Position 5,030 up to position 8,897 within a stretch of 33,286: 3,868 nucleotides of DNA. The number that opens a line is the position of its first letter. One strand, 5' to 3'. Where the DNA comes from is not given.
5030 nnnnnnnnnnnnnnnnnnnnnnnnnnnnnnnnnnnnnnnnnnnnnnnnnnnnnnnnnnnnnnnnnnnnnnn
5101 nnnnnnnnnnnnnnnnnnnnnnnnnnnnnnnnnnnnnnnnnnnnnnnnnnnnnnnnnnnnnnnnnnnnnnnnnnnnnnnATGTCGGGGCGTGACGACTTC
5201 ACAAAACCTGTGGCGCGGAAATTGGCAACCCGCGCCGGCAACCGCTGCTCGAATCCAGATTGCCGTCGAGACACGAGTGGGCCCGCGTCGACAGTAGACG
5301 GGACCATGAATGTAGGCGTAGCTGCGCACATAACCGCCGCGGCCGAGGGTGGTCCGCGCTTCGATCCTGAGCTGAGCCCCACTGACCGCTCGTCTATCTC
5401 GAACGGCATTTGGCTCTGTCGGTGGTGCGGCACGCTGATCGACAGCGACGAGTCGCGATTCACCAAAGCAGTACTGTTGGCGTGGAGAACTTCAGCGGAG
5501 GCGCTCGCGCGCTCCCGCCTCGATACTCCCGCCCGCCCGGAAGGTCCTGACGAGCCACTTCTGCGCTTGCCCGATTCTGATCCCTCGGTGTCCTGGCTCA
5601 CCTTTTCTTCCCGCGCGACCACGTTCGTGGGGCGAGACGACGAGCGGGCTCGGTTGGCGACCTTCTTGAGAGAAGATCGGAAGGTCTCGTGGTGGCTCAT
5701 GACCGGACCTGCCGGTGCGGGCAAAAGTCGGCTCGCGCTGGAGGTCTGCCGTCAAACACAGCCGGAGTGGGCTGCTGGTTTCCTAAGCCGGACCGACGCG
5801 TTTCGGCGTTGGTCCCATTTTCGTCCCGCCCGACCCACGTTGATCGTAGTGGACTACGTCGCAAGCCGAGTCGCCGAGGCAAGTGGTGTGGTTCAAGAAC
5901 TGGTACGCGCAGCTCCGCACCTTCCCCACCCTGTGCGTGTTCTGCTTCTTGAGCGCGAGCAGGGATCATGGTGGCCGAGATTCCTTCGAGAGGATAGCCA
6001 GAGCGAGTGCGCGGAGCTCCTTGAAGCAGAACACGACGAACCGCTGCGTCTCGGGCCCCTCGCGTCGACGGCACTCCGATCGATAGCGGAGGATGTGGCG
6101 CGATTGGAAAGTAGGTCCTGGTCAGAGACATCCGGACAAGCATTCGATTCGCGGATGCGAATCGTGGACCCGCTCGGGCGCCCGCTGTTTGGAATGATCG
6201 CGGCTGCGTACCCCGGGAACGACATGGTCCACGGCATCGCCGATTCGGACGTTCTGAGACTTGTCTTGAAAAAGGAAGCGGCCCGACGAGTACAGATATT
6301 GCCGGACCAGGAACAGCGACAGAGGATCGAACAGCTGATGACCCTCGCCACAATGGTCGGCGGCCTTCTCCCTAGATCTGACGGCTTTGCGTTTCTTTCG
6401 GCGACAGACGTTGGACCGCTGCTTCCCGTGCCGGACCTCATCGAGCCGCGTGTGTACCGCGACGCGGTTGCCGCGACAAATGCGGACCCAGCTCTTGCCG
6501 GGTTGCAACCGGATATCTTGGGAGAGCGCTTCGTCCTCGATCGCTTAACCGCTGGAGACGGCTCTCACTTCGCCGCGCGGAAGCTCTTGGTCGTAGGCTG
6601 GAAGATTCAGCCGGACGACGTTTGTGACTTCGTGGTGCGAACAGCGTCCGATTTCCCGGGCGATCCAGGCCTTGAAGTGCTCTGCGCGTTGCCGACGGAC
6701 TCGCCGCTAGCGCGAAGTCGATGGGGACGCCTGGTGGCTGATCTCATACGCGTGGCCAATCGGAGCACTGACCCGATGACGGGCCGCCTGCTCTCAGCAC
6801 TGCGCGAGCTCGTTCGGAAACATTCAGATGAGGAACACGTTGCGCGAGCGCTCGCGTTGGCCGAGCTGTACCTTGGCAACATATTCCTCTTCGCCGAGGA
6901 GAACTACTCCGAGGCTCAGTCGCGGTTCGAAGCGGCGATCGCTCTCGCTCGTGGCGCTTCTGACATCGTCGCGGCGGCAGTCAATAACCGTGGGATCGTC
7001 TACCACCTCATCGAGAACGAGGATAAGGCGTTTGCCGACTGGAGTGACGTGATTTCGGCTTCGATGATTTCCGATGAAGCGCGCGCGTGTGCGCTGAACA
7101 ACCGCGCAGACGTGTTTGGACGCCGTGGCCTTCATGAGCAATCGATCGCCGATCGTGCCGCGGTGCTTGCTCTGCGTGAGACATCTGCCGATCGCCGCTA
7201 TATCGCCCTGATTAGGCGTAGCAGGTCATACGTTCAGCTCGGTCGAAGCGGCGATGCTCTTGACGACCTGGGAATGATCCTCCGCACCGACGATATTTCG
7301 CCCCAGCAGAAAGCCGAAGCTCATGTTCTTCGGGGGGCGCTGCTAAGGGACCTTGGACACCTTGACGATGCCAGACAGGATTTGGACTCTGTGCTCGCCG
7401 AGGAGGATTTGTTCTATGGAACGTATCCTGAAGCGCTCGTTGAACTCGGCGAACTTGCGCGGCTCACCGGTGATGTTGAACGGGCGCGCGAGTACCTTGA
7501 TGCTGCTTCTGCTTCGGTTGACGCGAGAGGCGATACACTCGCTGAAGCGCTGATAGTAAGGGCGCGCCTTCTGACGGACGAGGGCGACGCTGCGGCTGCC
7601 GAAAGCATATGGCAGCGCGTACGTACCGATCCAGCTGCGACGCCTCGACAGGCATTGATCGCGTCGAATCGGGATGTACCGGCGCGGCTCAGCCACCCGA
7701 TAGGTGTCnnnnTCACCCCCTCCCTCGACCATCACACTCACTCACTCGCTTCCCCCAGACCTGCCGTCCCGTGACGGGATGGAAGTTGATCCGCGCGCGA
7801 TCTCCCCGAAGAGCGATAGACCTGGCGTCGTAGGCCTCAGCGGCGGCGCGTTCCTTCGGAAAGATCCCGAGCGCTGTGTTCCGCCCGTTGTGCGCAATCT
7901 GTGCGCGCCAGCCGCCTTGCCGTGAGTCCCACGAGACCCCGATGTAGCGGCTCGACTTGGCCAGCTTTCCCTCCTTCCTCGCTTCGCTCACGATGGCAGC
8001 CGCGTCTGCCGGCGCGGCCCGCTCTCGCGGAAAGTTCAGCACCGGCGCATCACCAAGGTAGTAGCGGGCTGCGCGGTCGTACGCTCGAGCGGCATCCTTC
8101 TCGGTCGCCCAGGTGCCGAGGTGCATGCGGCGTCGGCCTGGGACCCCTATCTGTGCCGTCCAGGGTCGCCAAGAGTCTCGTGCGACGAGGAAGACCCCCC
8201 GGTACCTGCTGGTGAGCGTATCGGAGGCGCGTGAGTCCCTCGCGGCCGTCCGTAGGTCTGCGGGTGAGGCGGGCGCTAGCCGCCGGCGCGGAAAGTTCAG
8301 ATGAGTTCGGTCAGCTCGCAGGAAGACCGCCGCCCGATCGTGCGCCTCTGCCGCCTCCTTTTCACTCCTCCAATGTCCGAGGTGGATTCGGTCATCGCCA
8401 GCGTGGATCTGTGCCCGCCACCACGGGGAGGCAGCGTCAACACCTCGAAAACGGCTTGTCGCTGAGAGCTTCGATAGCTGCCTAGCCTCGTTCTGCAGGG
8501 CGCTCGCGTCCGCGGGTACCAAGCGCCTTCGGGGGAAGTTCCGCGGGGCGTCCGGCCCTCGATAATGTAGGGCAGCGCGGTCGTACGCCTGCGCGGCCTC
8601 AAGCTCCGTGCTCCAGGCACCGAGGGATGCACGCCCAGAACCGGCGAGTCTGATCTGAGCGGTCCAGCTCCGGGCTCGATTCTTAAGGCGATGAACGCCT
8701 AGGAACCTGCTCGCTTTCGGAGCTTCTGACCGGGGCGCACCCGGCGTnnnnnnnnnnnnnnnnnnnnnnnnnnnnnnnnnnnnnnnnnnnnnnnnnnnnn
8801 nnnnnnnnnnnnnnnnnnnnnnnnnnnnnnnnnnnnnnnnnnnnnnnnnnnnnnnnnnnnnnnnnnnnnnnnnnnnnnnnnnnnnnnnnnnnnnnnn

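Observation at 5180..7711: HNH-STAND NTPase-TPR protein: Avs-like antiviral candidate with a possibly degenerate nuclease motif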

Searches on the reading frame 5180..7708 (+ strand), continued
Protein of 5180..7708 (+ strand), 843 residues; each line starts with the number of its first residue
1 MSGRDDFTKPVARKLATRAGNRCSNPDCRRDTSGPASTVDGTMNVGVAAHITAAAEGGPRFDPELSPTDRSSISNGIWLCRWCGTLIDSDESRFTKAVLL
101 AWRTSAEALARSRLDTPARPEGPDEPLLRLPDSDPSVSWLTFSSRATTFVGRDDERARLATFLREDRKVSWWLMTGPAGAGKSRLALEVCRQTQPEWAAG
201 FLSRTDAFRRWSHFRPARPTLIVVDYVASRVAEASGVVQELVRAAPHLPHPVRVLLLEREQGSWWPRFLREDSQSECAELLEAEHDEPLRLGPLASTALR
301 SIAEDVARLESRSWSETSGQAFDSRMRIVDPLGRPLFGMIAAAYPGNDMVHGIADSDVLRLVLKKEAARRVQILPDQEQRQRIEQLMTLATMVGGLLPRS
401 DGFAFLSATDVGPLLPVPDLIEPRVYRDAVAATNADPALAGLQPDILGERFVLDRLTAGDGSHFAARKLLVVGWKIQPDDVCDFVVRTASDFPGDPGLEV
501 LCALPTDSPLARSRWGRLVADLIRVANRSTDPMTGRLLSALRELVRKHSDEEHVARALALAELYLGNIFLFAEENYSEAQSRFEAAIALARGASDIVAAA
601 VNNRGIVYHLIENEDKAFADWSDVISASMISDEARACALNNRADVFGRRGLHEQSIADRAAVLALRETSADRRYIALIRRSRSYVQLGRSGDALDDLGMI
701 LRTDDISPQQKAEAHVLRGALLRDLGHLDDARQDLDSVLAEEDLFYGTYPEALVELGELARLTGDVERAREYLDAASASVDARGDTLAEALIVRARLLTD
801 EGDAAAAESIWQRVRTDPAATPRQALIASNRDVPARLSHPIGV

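Call 79: get_annotated_region(hit=H14, flank=5000)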
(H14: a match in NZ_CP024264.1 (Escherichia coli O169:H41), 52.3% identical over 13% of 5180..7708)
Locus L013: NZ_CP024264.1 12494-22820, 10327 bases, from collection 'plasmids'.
description: Escherichia coli O169:H41 strain F6326-C1 plasmid unnamed1
organism: Escherichia coli O169:H41 (NCBI taxid 1446701)
taxonomy: Bacteria; Pseudomonadota; Gammaproteobacteria; Enterobacterales; Enterobacteriaceae; Escherichia; Escherichia coli; Escherichia coli O169:H41
host: -; source: -; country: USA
typing (MOB-suite, as given by PLSDB): non-mobilizable; replicon rep_cluster_488
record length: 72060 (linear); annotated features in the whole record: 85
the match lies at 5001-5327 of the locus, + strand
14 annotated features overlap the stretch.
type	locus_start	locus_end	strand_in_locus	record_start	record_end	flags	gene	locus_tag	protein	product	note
CDS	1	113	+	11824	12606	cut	-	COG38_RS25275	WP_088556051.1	hypothetical protein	-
CDS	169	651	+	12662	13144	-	-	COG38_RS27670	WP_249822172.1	hypothetical protein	-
CDS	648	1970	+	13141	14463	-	-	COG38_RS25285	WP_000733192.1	DNA ligase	-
CDS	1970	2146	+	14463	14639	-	-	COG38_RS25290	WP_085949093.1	hypothetical protein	-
CDS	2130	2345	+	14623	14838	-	-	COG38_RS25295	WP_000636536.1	hypothetical protein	-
CDS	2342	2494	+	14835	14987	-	-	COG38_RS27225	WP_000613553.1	hypothetical protein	-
CDS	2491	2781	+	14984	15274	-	-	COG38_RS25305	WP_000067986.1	hypothetical protein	-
CDS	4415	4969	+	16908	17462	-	-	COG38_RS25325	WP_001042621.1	hypothetical protein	-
CDS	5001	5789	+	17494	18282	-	-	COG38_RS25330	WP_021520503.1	hypothetical protein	-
CDS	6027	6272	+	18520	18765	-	-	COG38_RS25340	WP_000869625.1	GrxA family glutaredoxin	-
CDS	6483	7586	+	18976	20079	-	-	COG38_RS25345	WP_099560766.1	site-specific integrase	GO:0015074 - DNA integration [Evidence IEA]; GO:0006310 - DNA recombination [Evidence IEA]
CDS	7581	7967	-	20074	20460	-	-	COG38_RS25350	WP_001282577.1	helix-turn-helix transcriptional regulator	-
CDS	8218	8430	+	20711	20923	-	-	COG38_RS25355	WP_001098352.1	hypothetical protein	-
CDS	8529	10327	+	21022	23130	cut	-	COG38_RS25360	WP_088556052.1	cobalamin biosynthesis protein CobT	-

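Call 80: get_annotated_region(hit=H6, flank=4000)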
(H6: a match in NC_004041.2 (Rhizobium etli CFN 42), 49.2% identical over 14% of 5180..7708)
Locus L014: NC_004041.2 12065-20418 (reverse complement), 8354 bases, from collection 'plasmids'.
description: Rhizobium etli CFN 42 plasmid p42d, complete sequence
organism: Rhizobium etli CFN 42 (NCBI taxid 347834)
taxonomy: Bacteria; Pseudomonadota; Alphaproteobacteria; Hyphomicrobiales; Rhizobiaceae; Rhizobium; Rhizobium etli; Rhizobium etli CFN 42
host: -; source: -; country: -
typing (MOB-suite, as given by PLSDB): conjugative; replicon rep_cluster_287; relaxase MOBQ; mating-pair formation MPF_T
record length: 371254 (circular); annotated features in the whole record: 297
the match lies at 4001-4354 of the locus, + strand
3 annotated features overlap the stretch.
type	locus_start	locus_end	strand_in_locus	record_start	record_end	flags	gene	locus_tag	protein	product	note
CDS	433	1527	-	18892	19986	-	-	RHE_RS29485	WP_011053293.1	GSU2403 family nucleotidyltransferase fold protein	-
CDS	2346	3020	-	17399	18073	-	-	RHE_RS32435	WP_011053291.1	transcriptional regulator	-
CDS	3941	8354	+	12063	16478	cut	-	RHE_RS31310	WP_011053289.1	HNH endonuclease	-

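Call 84: search_dna_similar(query=window:5180-7708:+, collection=phages, mode=protein, max_rows=10)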
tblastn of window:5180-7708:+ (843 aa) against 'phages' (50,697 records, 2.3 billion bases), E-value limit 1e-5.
Records with a match: 5; places in all: 5; records where one place covers at least 80% of the query: 0.
Best place of each record, by identity: <60% 5.
By first word of the organism name: Yersinia 2; Bacteriophage 1; Rhizobium 1; Enterobacteria 1.
By host as written in the record: Yersinia enterocolitica 2; - 1; Rhizobium etli N731 1; Escherichia coli 1.
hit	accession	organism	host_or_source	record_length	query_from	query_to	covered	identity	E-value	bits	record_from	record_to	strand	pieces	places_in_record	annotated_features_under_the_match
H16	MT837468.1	Bacteriophage sp.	human fecal samples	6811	1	106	13%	57.5%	4e-29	131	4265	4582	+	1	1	record has no annotation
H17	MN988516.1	Rhizobium phage RHph_N28_2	Rhizobium etli N731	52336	4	113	13%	42.9%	9e-14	82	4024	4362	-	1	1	hypothetical protein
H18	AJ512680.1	Enterobacteria phage P2-EC46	Escherichia coli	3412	4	107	12%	44.9%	7e-17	92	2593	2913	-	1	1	putative lysogenic conversion protein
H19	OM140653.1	Yersinia phage vB_YenM_31.17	Yersinia enterocolitica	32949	4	107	12%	44.8%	3e-16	90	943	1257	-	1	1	hypothetical protein | lysogenenic conversion protein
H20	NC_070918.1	Yersinia phage vB_YenM_31.17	Yersinia enterocolitica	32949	4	107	12%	44.8%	3e-16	90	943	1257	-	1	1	hypothetical protein | lysogenenic conversion protein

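Call 86: get_annotated_region(hit=H18, flank=3000)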
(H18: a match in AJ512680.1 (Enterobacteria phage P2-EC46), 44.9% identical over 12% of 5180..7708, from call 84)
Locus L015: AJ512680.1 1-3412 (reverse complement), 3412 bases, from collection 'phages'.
description: Bacteriophage P2-EC46 proviral Z-region, ORF1 and ORF2.
organism: Enterobacteria phage P2-EC46 (NCBI taxid 211906)
taxonomy: Viruses; Duplodnaviria; Heunggongvirae; Uroviricota; Caudoviricetes; Peduoviridae; Peduovirus; Peduovirus P2
host: Escherichia coli; source: -; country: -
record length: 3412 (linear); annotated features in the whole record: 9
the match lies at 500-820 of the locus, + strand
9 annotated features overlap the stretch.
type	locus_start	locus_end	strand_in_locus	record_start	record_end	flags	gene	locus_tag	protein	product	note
repeat_region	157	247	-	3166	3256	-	-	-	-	-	right inverted repeat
regulatory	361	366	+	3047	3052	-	-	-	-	minus_35_signal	-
regulatory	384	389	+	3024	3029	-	-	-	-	minus_10_signal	-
regulatory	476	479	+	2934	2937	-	-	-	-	ribosome_binding_site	-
CDS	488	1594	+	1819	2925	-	-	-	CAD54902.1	putative lysogenic conversion protein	ORF2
CDS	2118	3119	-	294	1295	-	-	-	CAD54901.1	putative lysogenic conversion protein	ORF1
regulatory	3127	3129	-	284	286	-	-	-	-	ribosome_binding_site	-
regulatory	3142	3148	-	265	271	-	-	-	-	minus_10_signal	-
repeat_region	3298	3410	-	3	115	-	-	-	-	-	left inverted repeat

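Call 88: search_protein_families(library=padloc, proteins=[L015:488-1591:+, L015:2118-3116:-, L013:5001-5786:+], max_evalue=0.00001)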
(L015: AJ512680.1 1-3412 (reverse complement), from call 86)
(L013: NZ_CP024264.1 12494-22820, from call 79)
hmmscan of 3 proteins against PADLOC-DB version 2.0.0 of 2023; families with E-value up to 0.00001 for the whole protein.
L015:488-1591:+ (368 aa): 13 families
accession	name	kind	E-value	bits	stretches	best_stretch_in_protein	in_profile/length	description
PDLC04772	PDC-M68A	-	9.6e-24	82.7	1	7-130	4-124/253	-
PDLC00739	Effector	-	2e-20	71.4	1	3-123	3-120/378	Endonuclease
PDLC01997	SAVED1--SAVED_HNH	-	5.2e-18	63.7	1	5-124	3-117/368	-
PDLC00746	Effector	-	1.2e-17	62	1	10-121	19-126/389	Endonuclease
PDLC00406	SduA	-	2.1e-16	58.9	1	4-129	14-133/326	DUF4263 domain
PDLC00747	Effector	-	2.7e-13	47.8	1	2-119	6-124/373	Endonuclease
PDLC01998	SAVED1--SAVED_HNH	-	2.3e-11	41.2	1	6-118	112-221/506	-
PDLC00749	Effector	-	5.9e-11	40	1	3-118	11-124/395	Endonuclease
PDLC00751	Effector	-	6.6e-10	36.6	1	5-118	128-238/530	Endonuclease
PDLC04773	PDC-M68A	-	9.8e-10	36.8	1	70-121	2-53/200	-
PDLC00742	Effector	-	2.8e-09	34.2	1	6-116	119-226/527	Endonuclease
PDLC00740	Effector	-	7.9e-07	26.2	1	5-117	13-123/391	Endonuclease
PDLC00743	Effector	-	5.5e-06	23.7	1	13-118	8-111/384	Endonuclease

L015:2118-3116:- (332 aa): 1 family
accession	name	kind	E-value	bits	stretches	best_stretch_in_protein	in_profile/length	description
PDLC02355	Lit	-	5.3e-11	40.3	1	164-312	120-251/290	Lit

L013:5001-5786:+ (262 aa): 11 families
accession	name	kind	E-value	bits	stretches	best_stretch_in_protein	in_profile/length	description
PDLC04772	PDC-M68A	-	5.9e-25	86.7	1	6-130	4-125/253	-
PDLC00739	Effector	-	7.7e-20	69.5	1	4-120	5-120/378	Endonuclease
PDLC01997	SAVED1--SAVED_HNH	-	7.6e-17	59.8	1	6-118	5-114/368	-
PDLC00406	SduA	-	1.4e-16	59.4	1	4-127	15-132/326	DUF4263 domain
PDLC00746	Effector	-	3.4e-15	54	1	7-118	17-126/389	Endonuclease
PDLC01998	SAVED1--SAVED_HNH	-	5.3e-12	43.2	1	6-105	113-211/506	-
PDLC00742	Effector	-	1.8e-10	38.1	1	6-106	120-219/527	Endonuclease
PDLC00751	Effector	-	6.7e-10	36.6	1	4-123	128-247/530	Endonuclease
PDLC00747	Effector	-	5.4e-08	30.4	1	3-108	8-116/373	Endonuclease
PDLC00749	Effector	-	1.6e-07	28.7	1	3-110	12-119/395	Endonuclease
PDLC04773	PDC-M68A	-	4e-07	28.3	1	67-130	2-63/200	-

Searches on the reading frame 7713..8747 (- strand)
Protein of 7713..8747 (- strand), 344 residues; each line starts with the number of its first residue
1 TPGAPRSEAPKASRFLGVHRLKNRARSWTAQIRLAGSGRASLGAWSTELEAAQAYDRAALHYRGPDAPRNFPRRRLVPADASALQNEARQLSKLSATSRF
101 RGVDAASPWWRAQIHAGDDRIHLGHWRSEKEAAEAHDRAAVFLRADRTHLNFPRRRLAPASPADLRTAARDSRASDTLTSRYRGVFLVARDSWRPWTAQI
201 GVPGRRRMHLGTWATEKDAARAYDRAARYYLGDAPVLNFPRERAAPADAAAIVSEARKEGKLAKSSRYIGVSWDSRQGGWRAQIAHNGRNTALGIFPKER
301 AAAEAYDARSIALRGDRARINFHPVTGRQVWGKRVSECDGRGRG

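Call 13: search_protein_families(library=pfam, proteins=[window:7713-8747:-], max_evalue=0.01)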
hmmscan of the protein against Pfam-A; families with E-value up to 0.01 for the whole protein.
window:7713-8747:- (344 aa): 1 family
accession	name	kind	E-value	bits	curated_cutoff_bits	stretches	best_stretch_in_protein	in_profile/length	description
PF00847.26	AP2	-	1.8e-17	63.8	33.3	2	266-314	1-52/54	AP2 domain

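Call 83: search_protein_families(library=padloc, proteins=[window:7713-8747:-], max_evalue=0.001)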
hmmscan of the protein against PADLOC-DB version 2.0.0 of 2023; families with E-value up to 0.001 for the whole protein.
window:7713-8747:- (344 aa): 0 families
